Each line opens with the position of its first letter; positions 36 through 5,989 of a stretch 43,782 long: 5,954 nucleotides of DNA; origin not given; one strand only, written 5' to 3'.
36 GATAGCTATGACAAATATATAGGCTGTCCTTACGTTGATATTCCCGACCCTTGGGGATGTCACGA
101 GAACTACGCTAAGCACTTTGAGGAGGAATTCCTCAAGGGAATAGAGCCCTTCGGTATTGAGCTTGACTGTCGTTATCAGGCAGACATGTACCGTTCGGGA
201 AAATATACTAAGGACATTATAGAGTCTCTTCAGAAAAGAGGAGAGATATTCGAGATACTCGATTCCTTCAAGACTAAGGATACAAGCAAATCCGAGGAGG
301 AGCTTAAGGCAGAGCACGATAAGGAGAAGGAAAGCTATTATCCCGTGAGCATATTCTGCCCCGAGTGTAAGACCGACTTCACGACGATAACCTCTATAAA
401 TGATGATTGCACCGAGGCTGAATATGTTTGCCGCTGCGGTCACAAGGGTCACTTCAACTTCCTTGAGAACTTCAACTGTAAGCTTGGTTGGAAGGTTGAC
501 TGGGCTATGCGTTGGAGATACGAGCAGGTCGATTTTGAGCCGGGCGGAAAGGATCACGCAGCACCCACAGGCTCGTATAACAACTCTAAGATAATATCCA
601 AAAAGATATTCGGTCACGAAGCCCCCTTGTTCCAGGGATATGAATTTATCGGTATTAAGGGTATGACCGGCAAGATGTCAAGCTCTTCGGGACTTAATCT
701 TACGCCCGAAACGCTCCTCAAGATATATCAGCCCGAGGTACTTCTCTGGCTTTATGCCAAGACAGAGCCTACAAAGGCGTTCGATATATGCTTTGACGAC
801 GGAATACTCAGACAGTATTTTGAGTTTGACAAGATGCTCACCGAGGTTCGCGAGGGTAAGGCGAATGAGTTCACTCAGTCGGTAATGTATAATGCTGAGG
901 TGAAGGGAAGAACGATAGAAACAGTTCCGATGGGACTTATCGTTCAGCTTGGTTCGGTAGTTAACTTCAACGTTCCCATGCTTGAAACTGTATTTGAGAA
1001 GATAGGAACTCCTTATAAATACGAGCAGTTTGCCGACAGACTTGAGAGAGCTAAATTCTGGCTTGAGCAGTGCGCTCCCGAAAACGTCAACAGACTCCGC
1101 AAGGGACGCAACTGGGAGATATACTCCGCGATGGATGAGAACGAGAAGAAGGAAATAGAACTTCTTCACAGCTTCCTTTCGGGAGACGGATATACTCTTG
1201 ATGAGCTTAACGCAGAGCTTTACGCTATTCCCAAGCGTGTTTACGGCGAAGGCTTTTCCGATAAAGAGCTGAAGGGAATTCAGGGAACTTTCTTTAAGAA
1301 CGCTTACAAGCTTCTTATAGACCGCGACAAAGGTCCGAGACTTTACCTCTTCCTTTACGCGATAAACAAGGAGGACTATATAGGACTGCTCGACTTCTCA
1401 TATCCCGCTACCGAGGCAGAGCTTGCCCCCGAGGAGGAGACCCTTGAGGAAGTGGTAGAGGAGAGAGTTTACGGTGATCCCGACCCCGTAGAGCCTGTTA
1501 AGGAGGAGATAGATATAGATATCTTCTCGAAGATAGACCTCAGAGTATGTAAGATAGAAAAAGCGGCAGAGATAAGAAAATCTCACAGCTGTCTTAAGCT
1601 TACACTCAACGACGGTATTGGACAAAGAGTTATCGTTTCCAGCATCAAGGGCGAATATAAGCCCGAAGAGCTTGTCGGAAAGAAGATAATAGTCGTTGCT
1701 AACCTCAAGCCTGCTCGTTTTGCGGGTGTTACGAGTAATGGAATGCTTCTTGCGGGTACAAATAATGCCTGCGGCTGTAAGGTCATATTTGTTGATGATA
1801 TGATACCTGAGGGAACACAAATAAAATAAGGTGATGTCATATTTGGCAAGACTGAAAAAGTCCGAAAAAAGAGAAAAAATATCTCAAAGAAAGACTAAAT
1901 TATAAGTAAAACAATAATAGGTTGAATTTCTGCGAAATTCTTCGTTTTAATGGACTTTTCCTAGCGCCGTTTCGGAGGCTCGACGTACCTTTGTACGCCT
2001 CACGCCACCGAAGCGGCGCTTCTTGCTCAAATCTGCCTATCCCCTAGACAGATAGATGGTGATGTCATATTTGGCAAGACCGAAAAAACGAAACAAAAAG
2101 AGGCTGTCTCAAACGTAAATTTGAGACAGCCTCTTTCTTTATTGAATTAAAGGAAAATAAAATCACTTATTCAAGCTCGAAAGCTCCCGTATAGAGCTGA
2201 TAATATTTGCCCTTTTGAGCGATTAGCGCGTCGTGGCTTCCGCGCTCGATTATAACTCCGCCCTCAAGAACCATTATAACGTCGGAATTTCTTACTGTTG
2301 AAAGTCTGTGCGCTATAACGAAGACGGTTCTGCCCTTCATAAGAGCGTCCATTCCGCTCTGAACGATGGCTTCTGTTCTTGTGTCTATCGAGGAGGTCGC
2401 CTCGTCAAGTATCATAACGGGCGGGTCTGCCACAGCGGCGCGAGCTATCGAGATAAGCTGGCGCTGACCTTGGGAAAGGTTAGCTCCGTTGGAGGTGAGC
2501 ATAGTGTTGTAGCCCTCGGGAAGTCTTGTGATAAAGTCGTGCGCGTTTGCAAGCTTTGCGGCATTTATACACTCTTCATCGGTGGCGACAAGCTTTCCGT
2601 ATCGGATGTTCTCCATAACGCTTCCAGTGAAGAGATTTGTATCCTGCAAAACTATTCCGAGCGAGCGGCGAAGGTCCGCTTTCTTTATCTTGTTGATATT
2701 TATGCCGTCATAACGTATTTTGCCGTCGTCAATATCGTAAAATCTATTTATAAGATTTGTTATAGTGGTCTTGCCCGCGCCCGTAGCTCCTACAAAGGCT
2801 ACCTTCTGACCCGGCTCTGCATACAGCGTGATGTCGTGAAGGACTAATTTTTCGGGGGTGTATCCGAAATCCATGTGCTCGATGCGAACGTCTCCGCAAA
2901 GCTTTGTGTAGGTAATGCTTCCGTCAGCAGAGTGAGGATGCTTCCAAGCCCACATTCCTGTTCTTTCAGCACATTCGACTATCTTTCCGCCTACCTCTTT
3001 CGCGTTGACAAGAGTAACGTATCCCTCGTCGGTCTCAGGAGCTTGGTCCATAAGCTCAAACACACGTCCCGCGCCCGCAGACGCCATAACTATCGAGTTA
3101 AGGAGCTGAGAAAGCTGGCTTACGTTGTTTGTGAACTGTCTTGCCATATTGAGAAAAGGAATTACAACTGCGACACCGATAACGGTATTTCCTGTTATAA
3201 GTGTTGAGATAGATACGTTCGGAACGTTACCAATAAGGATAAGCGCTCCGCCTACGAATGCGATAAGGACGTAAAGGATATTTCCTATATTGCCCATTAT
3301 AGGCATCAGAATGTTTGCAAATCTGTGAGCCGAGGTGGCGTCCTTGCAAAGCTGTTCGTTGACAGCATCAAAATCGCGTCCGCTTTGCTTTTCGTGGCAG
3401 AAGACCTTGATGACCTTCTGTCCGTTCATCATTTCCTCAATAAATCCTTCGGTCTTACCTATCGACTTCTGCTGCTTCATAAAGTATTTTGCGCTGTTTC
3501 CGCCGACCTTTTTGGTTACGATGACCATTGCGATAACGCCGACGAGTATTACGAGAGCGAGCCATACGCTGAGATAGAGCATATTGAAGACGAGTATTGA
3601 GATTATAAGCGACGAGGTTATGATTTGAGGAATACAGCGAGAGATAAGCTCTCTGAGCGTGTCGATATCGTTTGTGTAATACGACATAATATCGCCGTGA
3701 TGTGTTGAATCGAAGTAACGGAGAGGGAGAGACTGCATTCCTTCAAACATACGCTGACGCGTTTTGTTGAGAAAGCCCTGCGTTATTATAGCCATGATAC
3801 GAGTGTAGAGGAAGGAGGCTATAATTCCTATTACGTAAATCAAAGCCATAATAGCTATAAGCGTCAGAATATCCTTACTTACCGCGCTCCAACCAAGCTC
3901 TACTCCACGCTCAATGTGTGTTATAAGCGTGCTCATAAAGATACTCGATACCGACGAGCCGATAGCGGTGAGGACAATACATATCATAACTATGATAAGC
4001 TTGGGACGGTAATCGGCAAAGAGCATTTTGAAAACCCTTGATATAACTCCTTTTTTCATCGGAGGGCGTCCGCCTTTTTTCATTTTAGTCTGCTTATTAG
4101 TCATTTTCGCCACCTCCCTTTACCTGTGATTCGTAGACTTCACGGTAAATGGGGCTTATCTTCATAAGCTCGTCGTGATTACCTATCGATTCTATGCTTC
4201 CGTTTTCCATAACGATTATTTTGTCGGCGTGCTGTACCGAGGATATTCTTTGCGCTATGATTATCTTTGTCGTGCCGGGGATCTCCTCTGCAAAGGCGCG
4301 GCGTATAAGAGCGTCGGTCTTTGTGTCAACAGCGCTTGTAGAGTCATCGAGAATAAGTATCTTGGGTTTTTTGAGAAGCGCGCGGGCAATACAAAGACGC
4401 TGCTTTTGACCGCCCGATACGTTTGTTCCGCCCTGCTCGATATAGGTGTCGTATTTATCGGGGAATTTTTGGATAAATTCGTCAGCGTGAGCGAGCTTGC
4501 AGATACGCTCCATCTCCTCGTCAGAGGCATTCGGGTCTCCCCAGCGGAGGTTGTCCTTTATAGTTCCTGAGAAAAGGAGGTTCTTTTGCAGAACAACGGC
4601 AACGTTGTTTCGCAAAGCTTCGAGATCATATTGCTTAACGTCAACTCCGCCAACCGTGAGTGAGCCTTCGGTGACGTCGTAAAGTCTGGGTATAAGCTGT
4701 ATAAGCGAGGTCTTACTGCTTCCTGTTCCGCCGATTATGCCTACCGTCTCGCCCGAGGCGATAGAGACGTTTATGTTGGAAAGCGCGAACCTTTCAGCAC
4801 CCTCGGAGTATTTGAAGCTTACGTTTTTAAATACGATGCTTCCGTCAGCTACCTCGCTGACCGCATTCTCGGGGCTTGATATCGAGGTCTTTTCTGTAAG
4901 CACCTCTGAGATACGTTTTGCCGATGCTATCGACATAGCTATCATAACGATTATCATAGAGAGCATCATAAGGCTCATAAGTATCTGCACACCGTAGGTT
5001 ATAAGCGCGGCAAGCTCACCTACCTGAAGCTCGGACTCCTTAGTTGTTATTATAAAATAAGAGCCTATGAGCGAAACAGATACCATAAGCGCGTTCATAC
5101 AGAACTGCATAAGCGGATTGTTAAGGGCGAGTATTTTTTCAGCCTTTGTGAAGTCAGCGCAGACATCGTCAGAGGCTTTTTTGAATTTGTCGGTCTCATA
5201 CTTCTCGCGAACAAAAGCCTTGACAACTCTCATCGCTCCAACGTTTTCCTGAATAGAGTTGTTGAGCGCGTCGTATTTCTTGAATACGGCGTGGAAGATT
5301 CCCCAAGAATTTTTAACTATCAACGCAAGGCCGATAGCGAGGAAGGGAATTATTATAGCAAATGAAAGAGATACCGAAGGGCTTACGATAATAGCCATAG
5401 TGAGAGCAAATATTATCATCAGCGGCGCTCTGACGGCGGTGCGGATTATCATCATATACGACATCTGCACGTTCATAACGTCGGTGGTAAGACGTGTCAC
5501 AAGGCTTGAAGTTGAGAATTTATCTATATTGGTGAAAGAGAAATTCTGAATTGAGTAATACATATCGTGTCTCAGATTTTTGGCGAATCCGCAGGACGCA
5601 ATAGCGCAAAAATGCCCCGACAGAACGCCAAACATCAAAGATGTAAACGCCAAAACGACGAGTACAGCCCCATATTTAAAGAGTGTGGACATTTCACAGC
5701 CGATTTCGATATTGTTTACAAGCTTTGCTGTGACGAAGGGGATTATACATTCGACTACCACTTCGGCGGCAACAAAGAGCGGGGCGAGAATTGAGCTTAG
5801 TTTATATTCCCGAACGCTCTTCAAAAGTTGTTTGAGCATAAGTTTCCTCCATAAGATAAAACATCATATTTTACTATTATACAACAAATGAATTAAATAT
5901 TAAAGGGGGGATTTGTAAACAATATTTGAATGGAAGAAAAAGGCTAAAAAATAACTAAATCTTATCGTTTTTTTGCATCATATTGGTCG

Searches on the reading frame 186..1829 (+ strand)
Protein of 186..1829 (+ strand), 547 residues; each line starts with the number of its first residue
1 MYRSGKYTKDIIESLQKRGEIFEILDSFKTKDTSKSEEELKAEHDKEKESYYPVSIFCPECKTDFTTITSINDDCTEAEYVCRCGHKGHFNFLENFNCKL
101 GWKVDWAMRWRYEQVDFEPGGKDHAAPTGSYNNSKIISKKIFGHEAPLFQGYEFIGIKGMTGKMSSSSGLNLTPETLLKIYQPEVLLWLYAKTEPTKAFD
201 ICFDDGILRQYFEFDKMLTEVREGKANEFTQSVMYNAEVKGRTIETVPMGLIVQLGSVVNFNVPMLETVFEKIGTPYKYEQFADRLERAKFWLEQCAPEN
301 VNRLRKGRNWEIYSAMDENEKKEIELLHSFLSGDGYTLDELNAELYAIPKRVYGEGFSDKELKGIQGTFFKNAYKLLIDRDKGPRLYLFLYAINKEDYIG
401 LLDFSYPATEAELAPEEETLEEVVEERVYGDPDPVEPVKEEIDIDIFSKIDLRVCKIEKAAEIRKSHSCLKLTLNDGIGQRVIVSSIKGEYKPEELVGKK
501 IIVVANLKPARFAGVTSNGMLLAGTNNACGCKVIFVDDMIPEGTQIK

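Call 58: search_protein_families(library=pfam, proteins=[window:186-1829:+], max_evalue=0.00001)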
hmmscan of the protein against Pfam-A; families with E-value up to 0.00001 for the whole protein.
window:186-1829:+ (547 aa): 2 families
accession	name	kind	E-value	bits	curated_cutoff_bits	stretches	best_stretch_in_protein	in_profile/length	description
PF01921.24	tRNA-synt_1f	-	1.2e-60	205.8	27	1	1-232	134-351/360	tRNA synthetases class I (K)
PF01588.26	tRNA_bind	-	2.4e-19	69.7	27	1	452-544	1-95/96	Putative tRNA binding domain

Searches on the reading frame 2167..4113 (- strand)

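Call 58: search_protein_families(library=pfam, proteins=[window:2167-4113:-], max_evalue=0.00001)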
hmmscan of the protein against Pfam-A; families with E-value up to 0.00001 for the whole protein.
window:2167-4113:- (648 aa): 2 families
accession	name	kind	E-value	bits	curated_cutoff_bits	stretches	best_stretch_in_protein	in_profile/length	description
PF00664.28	ABC_membrane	-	3.9e-42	145.3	28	1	39-310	1-265/274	ABC transporter transmembrane region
PF00005.33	ABC_tran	-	5.4e-29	102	25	1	425-574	1-137/137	ABC transporter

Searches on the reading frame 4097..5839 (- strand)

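Call 58: search_protein_families(library=pfam, proteins=[window:4097-5839:-], max_evalue=0.00001)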
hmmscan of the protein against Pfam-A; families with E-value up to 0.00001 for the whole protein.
window:4097-5839:- (580 aa): 2 families
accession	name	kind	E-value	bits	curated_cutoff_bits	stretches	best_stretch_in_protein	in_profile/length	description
PF00664.28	ABC_membrane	-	1.3e-35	123.9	28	1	17-289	2-273/274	ABC transporter transmembrane region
PF00005.33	ABC_tran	-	4.2e-29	102.3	25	1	353-502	1-137/137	ABC transporter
